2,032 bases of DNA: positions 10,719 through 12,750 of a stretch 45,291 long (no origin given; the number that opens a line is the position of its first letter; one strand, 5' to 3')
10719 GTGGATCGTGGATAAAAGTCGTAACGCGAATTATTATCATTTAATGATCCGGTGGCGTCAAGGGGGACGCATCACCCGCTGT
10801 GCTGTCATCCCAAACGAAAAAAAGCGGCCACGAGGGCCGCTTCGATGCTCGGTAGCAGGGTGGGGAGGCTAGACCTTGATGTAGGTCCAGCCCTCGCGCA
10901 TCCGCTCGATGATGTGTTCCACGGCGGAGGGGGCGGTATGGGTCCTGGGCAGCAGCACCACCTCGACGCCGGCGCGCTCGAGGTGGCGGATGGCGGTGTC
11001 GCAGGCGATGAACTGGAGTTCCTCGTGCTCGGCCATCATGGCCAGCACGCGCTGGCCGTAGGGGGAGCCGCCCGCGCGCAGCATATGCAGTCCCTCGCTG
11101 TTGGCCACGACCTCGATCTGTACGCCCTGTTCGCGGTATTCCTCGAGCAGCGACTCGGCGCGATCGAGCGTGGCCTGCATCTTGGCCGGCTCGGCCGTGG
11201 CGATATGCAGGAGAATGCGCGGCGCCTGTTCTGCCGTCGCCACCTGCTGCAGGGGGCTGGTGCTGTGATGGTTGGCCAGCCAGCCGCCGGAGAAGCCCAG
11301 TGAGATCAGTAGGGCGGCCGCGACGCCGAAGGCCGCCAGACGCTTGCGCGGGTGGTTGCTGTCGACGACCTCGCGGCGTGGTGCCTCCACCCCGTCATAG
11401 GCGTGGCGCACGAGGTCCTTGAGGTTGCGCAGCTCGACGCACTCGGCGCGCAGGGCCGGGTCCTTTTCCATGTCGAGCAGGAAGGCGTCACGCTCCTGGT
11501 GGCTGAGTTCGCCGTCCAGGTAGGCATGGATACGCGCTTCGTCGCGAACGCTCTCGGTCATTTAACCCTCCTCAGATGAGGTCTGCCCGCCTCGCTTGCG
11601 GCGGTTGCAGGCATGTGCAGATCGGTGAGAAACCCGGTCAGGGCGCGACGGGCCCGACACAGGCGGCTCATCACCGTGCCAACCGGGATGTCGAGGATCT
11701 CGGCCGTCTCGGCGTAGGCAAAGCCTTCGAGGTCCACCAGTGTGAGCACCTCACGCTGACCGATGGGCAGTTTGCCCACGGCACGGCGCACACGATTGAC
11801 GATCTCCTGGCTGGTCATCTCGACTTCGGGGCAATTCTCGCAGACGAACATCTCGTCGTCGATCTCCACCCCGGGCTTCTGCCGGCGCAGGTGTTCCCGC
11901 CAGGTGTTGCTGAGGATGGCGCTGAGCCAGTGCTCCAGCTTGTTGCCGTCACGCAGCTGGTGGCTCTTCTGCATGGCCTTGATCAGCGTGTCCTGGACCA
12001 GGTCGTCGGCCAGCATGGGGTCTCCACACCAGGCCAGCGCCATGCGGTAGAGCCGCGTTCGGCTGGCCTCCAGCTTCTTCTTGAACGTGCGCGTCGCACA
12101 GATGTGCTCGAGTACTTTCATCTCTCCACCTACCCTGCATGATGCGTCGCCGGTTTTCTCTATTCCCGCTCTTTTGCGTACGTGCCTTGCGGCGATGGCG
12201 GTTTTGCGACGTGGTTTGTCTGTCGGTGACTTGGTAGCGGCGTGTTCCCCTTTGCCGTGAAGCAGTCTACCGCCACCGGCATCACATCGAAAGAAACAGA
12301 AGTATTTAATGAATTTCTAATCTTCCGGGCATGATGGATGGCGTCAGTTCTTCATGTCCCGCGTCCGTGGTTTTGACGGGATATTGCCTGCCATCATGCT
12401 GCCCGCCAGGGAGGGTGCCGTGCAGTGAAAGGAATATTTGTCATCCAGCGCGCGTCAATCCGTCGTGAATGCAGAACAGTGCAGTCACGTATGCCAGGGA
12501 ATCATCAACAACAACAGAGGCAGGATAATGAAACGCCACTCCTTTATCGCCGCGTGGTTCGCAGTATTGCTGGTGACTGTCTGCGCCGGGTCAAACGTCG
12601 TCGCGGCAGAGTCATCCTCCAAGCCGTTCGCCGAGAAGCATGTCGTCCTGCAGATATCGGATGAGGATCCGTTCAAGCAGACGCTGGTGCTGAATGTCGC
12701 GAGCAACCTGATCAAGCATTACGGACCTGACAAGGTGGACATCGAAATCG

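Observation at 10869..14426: ECF sigma / anti-sigma pair whose sensor is a periplasmic DsrE-like domain, divergent from a secreted DsrE-like paralog and a porin: candidate undescribed envelope sulfur-sensing module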

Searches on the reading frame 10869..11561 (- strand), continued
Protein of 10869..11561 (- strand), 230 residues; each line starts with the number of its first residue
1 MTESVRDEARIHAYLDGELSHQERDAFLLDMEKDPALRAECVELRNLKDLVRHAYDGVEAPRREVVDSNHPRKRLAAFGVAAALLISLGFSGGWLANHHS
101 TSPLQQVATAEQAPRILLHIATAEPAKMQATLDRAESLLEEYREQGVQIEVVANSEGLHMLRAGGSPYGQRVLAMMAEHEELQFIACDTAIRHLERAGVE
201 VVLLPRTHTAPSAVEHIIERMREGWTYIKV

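Call 72: search_protein_families(library=pfam, max_evalue=0.01, proteins=[L033:4368-5330:-, L033:7666-9042:+, L033:3213-4337:-, L006:1949-2374:-, L008:7915-8472:+, L006:7821-8267:+, L006:5173-5700:+, L038:6800-8680:+, L028:3573-5384:-, L030:3524-5302:-])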
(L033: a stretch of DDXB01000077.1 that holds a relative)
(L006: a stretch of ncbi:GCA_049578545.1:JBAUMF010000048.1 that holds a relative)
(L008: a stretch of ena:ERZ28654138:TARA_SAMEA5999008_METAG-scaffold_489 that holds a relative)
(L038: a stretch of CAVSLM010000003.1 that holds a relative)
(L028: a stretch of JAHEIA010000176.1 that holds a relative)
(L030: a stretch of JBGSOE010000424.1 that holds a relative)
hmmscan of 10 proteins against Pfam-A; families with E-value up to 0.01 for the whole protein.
L033:4368-5330:- (320 aa): 4 families
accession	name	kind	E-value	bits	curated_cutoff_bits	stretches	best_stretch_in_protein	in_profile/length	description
PF00561.26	Abhydrolase_1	-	4.5e-07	30.2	25.8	1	67-271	2-215/245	alpha/beta hydrolase fold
PF12146.15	Hydrolase_4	-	9.2e-07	28.8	27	1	65-295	4-232/239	Serine aminopeptidase, S33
PF12048.14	DUF3530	-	1e-05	25.4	29.8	1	65-106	85-127/310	Protein of unknown function (DUF3530)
PF20408.4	Abhydrolase_11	-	0.0014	18.8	27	0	66-163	3-95/193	Alpha/beta hydrolase domain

L033:7666-9042:+ (458 aa): 6 families
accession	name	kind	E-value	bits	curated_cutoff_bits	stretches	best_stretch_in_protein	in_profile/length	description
PF21342.2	SoxA-TsdA_cyt-c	-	4.2e-18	65.6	27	2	245-335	6-87/88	SoxA/TsdA, cytochrome c domain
PF13442.11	Cytochrome_CBB3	-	3.8e-11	43.6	27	1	118-190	14-68/68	Cytochrome C oxidase, cbb3-type, subunit III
PF00034.26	Cytochrom_C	-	1.2e-07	33.3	21.3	0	118-194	12-90/90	Cytochrome c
PF09086.16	DUF1924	-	1.2e-05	26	22.5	0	251-281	25-57/96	Domain of unknown function (DUF1924)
PF14522.11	Cytochrome_C7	-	0.00029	21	24.8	0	251-266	12-27/67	Cytochrome c7 and related cytochrome c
PF03150.19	CCP_MauG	-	0.009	17.1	25.6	0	251-270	20-39/149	Di-haem cytochrome c peroxidase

L033:3213-4337:- (374 aa): 1 family
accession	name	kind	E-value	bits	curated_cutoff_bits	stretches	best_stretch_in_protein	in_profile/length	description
PF04143.19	Sulf_transp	-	7.3e-57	193.7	27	1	30-363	1-309/310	Sulphur transport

L006:1949-2374:- (141 aa): 0 families

L008:7915-8472:+ (185 aa): 2 families
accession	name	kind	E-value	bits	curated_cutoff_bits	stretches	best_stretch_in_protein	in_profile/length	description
PF02743.24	dCache_1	-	0.00023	21.2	45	1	46-183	33-151/240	Cache domain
PF17203.10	sCache_3_2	-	0.00054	20.5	28.4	1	156-184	99-128/140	Single cache domain 3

L006:7821-8267:+ (148 aa): 2 families
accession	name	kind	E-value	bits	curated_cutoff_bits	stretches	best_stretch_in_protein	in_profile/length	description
PF02635.20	DsrE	-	4.1e-05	24.2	22.7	1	70-146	32-114/116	DsrE/DsrF-like family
PF05757.16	PsbQ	-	0.01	16.4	26.9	0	6-34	43-69/204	Oxygen evolving enhancer protein 3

L006:5173-5700:+ (175 aa): 2 families
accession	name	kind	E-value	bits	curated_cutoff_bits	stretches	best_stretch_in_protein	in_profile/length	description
PF09851.14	SHOCT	-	3.9e-06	26.9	27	1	145-172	1-28/28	Short C-terminal domain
PF08308.17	PEGA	-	6.9e-06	26.3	20.8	1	36-68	2-37/71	PEGA domain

L038:6800-8680:+ (626 aa): 1 family
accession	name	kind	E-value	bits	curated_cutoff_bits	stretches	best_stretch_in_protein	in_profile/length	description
PF01464.25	SLT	-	0.00087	19.3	21.3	1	490-577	31-111/117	Transglycosylase SLT domain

L028:3573-5384:- (603 aa): 3 families
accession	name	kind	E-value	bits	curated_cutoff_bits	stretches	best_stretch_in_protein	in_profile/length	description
PF00924.24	MS_channel_2nd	-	4.8e-16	59.1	20.2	1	377-441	2-66/68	Mechanosensitive ion channel, beta-domain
PF21082.3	MS_channel_3rd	-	1.9e-05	25.4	21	1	451-533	3-85/88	Mechanosensitive ion channel MscS, C-terminal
PF21088.3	MS_channel_1st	-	0.0049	17.3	23.1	1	338-374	5-41/42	Mechanosensitive ion channel, transmembrane helices 2/3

L030:3524-5302:- (592 aa): 0 families

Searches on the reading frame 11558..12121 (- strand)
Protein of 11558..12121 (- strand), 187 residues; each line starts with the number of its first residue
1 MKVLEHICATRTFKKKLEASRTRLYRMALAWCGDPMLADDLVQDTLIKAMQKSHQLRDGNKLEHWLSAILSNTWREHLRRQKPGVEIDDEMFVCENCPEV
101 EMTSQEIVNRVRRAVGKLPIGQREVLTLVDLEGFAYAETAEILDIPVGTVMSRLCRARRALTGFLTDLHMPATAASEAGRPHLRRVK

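Call 3: search_protein_families(library=pfam, max_evalue=1, proteins=[window:11558-12121:-])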
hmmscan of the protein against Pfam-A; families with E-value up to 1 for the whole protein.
window:11558-12121:- (187 aa): 9 families
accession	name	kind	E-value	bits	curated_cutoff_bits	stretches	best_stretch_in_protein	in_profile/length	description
PF08281.18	Sigma70_r4_2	-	1e-17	63.9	25.7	1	110-161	3-54/54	Sigma-70, region 4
PF04542.20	Sigma70_r2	-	3e-13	49.8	24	1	19-82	4-69/71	Sigma-70 region 2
PF04545.22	Sigma70_r4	-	1.7e-08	34.3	24.1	1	116-161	3-48/50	Sigma-70, region 4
PF22029.2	PhyR_sigma2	-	0.001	19.5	27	1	26-67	10-51/55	Sigma2 domain of PhyR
PF22233.2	PhyR_sigma-like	-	0.0013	19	27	1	123-150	9-36/50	Response regulator PhyR, sigma-like domain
PF07638.17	Sigma70_ECF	-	0.0066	16.8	21.1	1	116-160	134-178/185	ECF sigma factor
PF20432.4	Xre-like-HTH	-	0.027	15.2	25.8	1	125-160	15-48/63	Antitoxin Xre-like helix-turn-helix domain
PF23940.1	DUF7275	-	0.11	12.8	27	1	46-96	18-70/188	Domain of unknown function (DUF7275)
PF12728.13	HTH_17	-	0.16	12.7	27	1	137-158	5-25/51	Helix-turn-helix domain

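Call 4: search_protein_families(library=ncbifam, max_evalue=1, proteins=[window:11558-12121:-])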
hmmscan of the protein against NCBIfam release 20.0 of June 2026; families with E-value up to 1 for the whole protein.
window:11558-12121:- (187 aa): 94 families (the best 25 are shown)
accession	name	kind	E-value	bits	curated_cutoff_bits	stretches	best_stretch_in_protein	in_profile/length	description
NF009164.0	PRK12511.1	equivalog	6.2e-33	113.8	185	1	22-185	15-173/182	RNA polymerase sigma factor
NF007225.0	PRK09643.1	equivalog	1.1e-29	103.6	190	1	11-179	27-196/204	RNA polymerase sigma factor SigM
NF058625.1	sigma_PG0214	equivalog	8.3e-29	100.5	130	1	11-167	4-163/170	GFO_1088 family ECF-type sigma factor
NF009185.0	PRK12533.1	equivalog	9.7e-29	100.6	248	1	25-174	43-202/231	RNA polymerase sigma factor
TIGR02983.1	SigE-fam_strep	subfamily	1.2e-26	93.5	141.55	1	11-162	6-155/162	SigE family RNA polymerase sigma factor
NF009198.0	PRK12546.1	equivalog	1.6e-26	93.2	270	1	23-165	19-161/188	RNA polymerase sigma factor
TIGR02947.1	SigH_actino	hypoth_equivalog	4.5e-26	91.7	251.55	1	22-168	22-182/193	RNA polymerase sigma-70 factor, TIGR02947 family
NF009169.0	PRK12516.1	equivalog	2.2e-25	89.2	321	1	9-165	8-164/188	RNA polymerase sigma factor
NF009199.0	PRK12547.1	subfamily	1.1e-24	86.9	219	1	10-165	5-160/184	RNA polymerase sigma factor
NF009192.0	PRK12540.1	equivalog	2.4e-24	85.9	307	1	12-165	6-159/182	RNA polymerase sigma factor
NF009170.0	PRK12517.1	subfamily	4.7e-22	78.3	197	1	11-165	23-176/188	RNA polymerase sigma factor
TIGR02950.1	SigM_subfam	subfamily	1.2e-21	77.2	147.95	1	23-162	12-155/159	RNA polymerase sigma factor, SigM family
NF007216.0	PRK09638.1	equivalog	1.6e-21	76.8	194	1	13-161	20-170/180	RNA polymerase sigma factor SigY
TIGR02959.1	SigZ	equivalog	1.9e-21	76.6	168.65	1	36-167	20-150/170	RNA polymerase sigma factor SigZ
NF009171.0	PRK12518.1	equivalog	1.9e-20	73.5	208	1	18-166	34-185/191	RNA polymerase sigma factor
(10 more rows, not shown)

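Call 70: search_solved_structures(query=window:11558-12121:-, max_evalue=0.00001)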
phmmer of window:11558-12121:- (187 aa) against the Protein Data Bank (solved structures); distinct sequences matched with E-value up to 0.00001: 19.
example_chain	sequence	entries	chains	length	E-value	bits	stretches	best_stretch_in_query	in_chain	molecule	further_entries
6jcy_F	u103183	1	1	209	3.9e-21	78.8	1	20-169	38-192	ECF RNA polymerase sigma factor SigH,ECF RNA polymerase sigma factor SigE,ECF RNA polymera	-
5zx2_F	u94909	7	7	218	1.6e-20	76.8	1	20-169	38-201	ECF RNA polymerase sigma factor SigH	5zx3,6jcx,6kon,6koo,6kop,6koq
5uxx_A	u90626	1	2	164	6e-17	65.2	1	11-163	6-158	RNA polymerase sigma factor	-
5wuq_A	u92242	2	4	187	4.5e-14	55.8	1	18-168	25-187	ECF RNA polymerase sigma factor SigW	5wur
8z6g_B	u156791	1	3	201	2.1e-13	53.6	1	26-167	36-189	RNA polymerase sigma factor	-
6in7_B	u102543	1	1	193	2.4e-13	53.4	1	26-166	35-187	RNA polymerase sigma-H factor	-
1or7_A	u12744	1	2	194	5.6e-13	52.2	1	39-163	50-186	RNA polymerase sigma-E factor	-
6jbq_F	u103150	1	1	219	6.8e-13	51.9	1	39-163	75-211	ECF RNA polymerase sigma-E factor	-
9m9d_F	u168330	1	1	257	1.2e-12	51.1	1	20-166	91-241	ECF RNA polymerase sigma factor SigE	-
9m9e_F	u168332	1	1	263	1.3e-12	51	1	20-166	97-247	ECF RNA polymerase sigma factor SigE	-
9m98_F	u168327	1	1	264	1.3e-12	51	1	20-166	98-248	ECF RNA polymerase sigma factor SigE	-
5fgm_A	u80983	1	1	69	6.1e-11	45.6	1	111-167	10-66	ECF RNA polymerase sigma factor SigR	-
7qh5_A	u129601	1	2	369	4.1e-10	42.9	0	114-184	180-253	RNA polymerase sigma factor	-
2h27_A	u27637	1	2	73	7.2e-10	42.1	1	102-163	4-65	RNA polymerase Sigma E factor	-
1h3l_A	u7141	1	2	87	1.2e-08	38.1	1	21-81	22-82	RNA POLYMERASE SIGMA FACTOR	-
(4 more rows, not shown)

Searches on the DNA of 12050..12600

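Call 92: search_rna_families(source=window, start=12050, end=12600, threshold=evalue, max_evalue=1)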
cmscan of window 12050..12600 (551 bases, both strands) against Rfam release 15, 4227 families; matches with E-value up to 1: 0.
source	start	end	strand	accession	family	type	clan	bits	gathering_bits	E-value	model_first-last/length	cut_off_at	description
